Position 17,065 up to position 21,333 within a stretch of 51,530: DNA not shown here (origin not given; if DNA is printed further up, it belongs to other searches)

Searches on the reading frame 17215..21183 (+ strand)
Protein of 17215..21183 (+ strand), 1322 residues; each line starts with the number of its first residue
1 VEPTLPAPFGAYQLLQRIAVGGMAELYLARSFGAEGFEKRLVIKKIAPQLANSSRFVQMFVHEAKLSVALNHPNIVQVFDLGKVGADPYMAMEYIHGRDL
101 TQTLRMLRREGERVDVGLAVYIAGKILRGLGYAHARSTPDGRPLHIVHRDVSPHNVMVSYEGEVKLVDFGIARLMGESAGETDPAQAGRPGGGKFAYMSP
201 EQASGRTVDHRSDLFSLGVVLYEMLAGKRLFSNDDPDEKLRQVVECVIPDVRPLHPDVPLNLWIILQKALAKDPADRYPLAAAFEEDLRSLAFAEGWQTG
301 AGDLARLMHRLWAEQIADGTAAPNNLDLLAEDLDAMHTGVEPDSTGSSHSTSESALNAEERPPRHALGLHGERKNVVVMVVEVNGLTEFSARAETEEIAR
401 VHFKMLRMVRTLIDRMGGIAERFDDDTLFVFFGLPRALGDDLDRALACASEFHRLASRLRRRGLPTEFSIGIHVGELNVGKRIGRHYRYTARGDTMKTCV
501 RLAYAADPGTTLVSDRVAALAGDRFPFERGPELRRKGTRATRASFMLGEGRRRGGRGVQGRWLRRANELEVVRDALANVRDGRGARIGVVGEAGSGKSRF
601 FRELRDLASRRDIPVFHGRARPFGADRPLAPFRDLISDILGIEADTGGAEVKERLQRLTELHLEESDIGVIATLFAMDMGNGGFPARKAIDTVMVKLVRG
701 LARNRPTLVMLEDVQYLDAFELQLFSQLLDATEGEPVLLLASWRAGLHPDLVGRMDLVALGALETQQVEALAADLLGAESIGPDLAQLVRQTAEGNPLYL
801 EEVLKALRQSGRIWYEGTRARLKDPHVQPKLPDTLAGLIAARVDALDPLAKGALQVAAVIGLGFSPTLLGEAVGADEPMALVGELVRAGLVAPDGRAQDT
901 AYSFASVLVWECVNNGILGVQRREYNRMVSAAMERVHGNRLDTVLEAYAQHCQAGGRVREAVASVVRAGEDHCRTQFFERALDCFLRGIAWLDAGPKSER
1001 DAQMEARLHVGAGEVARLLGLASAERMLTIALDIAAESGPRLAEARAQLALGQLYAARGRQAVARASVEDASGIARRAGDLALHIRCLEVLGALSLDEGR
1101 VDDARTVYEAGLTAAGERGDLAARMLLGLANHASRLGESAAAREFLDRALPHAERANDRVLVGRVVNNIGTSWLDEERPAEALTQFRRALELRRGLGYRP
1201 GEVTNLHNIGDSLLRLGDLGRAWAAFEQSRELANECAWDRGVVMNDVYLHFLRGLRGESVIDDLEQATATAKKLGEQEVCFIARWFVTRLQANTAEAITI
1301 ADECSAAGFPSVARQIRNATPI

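Call 80: search_protein_families(library=pfam, max_evalue=0.001, proteins=[window:17215-21183:+])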
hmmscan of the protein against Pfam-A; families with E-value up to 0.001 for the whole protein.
window:17215-21183:+ (1322 aa): 9 families
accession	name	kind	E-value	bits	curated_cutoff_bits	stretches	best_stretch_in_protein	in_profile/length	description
PF00069.31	Pkinase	-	4.9e-35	121.6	31.7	1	14-284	3-258/263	Protein kinase domain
PF07714.23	PK_Tyr_Ser-Thr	-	2.3e-26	93.1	23.1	1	14-280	3-251/258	Protein tyrosine and serine/threonine kinase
PF13424.12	TPR_12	-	5.6e-18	65.4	30.1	3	1167-1234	7-76/77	Tetratricopeptide repeat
PF13191.12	AAA_16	-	1.9e-16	61.4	32.6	1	562-739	2-166/167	AAA ATPase domain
PF07719.23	TPR_2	-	1e-06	28.8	27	0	1167-1193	5-31/34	Tetratricopeptide repeat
PF13432.12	TPR_16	-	2.2e-06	28.4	32.7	0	1096-1153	8-59/65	Tetratricopeptide repeat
PF13181.12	TPR_8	-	1.8e-05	25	25.7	0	1206-1233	4-31/34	Tetratricopeptide repeat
PF00211.25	Guanylate_cyc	-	9.4e-05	22.5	21.9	1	373-537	6-172/183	Adenylate and Guanylate cyclase catalytic domain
PF00515.34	TPR_1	-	0.00028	21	27.8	0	1167-1193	5-31/34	Tetratricopeptide repeat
